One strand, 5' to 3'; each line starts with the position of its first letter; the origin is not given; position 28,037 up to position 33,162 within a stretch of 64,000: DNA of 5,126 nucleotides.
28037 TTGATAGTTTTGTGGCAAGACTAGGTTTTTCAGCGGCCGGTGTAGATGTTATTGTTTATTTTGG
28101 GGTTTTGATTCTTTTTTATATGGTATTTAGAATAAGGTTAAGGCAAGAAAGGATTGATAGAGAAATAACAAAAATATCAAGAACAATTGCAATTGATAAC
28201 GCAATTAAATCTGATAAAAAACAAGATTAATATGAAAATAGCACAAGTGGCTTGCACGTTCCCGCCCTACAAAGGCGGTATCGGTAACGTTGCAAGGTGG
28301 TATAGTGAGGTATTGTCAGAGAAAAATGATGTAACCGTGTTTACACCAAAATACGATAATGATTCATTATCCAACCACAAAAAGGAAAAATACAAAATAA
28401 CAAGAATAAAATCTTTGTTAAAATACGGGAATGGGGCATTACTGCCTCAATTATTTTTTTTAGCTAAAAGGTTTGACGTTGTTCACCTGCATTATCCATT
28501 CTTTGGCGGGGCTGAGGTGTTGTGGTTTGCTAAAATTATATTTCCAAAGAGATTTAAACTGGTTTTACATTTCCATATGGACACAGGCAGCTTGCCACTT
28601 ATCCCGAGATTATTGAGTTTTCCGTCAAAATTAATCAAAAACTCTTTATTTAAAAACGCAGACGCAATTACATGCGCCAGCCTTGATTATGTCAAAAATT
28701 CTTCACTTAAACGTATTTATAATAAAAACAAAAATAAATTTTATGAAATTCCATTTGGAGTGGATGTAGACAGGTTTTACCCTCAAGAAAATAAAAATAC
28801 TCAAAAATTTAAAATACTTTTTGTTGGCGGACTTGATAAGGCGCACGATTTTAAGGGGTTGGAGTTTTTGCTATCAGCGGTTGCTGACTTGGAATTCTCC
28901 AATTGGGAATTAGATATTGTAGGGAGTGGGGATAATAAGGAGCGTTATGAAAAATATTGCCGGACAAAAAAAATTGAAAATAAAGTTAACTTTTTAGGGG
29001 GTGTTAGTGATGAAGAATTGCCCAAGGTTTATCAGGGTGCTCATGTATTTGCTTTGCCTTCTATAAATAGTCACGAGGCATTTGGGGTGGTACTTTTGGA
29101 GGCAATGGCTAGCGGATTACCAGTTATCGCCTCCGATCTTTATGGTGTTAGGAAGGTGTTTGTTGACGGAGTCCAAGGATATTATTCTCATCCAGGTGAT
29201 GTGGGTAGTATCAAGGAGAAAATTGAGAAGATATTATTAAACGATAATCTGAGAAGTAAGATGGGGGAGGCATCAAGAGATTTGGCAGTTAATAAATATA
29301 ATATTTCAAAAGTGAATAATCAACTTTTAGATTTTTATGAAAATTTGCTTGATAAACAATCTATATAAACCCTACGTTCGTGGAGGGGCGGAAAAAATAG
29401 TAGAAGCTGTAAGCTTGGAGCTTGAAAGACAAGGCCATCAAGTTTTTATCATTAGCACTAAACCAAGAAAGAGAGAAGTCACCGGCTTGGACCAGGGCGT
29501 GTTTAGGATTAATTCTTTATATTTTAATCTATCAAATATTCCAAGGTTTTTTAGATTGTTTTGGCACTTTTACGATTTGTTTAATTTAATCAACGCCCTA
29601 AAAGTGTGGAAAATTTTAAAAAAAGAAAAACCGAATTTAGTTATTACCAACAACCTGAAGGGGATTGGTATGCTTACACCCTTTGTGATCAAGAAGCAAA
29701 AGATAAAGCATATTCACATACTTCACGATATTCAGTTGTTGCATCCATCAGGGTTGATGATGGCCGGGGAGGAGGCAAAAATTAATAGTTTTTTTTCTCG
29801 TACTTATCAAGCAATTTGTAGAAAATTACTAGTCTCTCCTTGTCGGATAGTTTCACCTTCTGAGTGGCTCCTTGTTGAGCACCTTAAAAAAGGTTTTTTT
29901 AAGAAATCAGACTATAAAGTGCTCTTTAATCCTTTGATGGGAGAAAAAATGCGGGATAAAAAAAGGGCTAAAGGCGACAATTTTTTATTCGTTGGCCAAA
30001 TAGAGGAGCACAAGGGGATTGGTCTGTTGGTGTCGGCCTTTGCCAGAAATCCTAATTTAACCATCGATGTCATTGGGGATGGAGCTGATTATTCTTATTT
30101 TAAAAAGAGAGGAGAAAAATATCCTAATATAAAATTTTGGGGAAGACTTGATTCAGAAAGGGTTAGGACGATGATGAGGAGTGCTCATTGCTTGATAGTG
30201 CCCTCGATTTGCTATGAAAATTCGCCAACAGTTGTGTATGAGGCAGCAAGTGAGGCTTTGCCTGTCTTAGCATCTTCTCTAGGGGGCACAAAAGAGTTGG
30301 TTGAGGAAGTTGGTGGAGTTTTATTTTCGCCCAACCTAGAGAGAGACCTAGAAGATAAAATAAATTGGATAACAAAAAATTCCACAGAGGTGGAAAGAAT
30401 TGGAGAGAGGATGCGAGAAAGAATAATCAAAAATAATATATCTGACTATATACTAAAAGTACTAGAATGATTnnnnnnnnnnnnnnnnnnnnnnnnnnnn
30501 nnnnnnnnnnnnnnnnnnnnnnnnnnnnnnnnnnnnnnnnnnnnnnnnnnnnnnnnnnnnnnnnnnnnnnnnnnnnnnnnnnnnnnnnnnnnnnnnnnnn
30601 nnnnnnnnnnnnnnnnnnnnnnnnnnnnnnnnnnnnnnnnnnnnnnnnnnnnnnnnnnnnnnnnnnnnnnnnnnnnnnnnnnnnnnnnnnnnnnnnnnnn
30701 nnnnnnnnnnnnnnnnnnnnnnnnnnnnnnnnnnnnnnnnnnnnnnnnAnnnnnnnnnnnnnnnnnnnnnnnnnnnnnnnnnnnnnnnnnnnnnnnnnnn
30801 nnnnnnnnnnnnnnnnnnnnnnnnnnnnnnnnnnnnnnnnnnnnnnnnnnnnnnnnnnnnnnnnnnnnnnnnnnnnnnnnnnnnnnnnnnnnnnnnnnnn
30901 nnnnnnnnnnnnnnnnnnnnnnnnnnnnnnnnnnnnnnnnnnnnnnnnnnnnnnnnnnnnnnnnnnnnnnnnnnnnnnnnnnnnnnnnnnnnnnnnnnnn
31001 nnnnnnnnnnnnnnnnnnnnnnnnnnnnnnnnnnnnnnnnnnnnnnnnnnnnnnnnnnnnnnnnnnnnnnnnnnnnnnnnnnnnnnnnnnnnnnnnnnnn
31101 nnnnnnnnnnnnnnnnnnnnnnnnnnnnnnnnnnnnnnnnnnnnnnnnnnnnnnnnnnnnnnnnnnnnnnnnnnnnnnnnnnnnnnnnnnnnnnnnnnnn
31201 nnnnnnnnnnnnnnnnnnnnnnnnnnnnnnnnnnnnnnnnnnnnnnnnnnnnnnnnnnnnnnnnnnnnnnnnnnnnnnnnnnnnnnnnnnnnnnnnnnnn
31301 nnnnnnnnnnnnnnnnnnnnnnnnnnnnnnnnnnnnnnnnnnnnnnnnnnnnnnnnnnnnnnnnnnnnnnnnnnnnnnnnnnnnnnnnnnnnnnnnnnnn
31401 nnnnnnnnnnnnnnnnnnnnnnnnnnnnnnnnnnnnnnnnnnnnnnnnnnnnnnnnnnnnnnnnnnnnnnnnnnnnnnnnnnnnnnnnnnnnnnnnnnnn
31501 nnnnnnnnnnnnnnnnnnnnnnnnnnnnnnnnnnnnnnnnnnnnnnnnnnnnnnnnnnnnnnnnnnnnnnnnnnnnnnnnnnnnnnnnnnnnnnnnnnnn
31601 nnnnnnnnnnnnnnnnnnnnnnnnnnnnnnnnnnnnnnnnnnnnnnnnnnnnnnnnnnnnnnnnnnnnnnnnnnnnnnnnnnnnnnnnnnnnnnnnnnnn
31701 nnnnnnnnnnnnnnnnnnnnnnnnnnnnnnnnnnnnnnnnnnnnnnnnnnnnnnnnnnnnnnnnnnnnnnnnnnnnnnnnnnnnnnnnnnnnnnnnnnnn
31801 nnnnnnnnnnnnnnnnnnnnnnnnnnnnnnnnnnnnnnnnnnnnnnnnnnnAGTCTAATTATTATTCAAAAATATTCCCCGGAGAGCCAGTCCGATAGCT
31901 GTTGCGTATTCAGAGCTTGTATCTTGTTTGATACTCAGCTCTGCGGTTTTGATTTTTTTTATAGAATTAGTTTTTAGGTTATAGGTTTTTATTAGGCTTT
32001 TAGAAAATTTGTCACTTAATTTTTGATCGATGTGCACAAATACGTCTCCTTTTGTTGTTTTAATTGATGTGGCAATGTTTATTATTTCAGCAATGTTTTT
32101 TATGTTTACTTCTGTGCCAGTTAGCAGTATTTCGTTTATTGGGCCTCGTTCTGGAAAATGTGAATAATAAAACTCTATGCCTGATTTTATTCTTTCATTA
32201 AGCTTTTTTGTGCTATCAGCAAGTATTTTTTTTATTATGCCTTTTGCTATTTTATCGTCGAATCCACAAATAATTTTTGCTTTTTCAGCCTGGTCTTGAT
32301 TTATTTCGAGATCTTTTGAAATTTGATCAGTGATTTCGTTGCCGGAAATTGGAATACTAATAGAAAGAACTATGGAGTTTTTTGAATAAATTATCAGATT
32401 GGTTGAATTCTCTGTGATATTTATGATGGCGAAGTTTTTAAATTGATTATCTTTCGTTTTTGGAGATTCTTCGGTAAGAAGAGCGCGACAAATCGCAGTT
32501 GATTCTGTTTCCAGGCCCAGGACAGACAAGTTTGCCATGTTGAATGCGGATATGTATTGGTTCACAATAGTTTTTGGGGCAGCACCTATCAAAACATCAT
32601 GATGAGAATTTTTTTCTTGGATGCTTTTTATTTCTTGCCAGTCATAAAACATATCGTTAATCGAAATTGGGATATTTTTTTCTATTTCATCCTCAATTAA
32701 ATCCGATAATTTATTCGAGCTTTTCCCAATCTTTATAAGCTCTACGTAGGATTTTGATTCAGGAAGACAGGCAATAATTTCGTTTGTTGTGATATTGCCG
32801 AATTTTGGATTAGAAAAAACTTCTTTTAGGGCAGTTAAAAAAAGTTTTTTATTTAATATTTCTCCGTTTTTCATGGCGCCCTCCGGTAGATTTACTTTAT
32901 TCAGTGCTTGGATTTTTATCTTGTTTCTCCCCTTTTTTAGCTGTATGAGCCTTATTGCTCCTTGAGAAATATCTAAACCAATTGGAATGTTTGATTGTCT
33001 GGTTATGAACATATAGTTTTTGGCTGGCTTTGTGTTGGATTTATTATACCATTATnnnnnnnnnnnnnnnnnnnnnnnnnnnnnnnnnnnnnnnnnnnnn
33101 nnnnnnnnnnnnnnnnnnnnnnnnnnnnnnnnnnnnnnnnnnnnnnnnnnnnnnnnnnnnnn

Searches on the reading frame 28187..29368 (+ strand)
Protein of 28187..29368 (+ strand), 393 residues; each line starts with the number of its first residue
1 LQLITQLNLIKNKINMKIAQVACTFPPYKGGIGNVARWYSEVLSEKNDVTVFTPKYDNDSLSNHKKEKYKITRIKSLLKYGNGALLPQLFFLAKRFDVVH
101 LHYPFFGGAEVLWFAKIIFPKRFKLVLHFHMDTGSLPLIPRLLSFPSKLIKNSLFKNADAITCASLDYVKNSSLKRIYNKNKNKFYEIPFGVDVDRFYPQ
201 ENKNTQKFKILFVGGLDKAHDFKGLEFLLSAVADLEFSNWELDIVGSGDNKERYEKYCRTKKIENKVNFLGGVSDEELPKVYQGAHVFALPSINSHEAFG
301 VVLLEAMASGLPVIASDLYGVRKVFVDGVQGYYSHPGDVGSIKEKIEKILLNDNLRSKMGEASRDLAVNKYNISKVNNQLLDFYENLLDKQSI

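Call 79: search_protein_families(library=pfam, proteins=[window:28187-29368:+], max_evalue=0.00001)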
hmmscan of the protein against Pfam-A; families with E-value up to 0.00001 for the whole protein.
window:28187-29368:+ (393 aa): 5 families
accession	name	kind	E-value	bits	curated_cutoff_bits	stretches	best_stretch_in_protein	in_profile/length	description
PF00534.26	Glycos_transf_1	-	9.7e-44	149.4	26.4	1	199-364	7-170/172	Glycosyl transferases group 1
PF13692.12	Glyco_trans_1_4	-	2.7e-32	112.4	27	1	208-351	2-141/142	Glycosyl transferases group 1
PF13439.12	Glyco_transf_4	-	2.3e-12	47.7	28.5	1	30-196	2-170/170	Glycosyltransferase Family 4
PF13524.12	Glyco_trans_1_2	-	1.7e-10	41.5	25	1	226-382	3-144/144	Glycosyl transferase-like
PF20706.3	GT4-conflict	-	3.5e-08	33.3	26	1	180-331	169-326/385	Family 4 Glycosyltransferase in conflict systems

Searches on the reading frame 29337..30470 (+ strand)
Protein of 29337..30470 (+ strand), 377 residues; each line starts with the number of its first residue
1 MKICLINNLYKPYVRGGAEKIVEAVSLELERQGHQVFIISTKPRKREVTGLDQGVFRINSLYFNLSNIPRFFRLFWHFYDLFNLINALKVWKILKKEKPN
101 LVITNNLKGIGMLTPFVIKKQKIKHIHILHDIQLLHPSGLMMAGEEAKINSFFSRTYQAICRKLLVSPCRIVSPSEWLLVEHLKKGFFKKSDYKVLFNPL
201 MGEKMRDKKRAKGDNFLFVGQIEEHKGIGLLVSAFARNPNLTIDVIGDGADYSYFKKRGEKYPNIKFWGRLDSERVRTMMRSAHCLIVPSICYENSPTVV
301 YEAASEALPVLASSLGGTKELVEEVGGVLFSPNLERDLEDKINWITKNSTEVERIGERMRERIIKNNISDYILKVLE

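Call 79: search_protein_families(library=pfam, proteins=[window:29337-30470:+], max_evalue=0.00001)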
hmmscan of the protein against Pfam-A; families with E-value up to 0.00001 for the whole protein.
window:29337-30470:+ (377 aa): 5 families
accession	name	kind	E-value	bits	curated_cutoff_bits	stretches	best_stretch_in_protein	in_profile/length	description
PF00534.26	Glycos_transf_1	-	2.6e-25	89.4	26.4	1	210-361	12-171/172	Glycosyl transferases group 1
PF13692.12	Glyco_trans_1_4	-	7e-19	68.9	27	1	215-347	3-141/142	Glycosyl transferases group 1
PF13439.12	Glyco_transf_4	-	7.4e-13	49.3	28.5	1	16-196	2-162/170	Glycosyltransferase Family 4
PF13579.12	Glyco_trans_4_4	-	1.8e-06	28.9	29.7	1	16-181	1-141/158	Glycosyl transferase 4-like domain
PF13524.12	Glyco_trans_1_2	-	3.2e-06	27.6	25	1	231-367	5-133/144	Glycosyl transferase-like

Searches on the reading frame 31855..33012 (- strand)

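Call 79: search_protein_families(library=pfam, proteins=[window:31855-33012:-], max_evalue=0.00001)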
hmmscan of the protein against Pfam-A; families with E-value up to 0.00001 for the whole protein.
window:31855-33012:- (385 aa): 2 families
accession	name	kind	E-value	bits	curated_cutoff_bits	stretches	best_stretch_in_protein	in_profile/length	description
PF11104.14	PilM_2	-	1.7e-35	123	27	1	12-330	1-313/340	Type IV pilus assembly protein PilM;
PF14450.12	FtsA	-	5.4e-07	30.5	31.8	1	196-314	2-102/127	Cell division protein FtsA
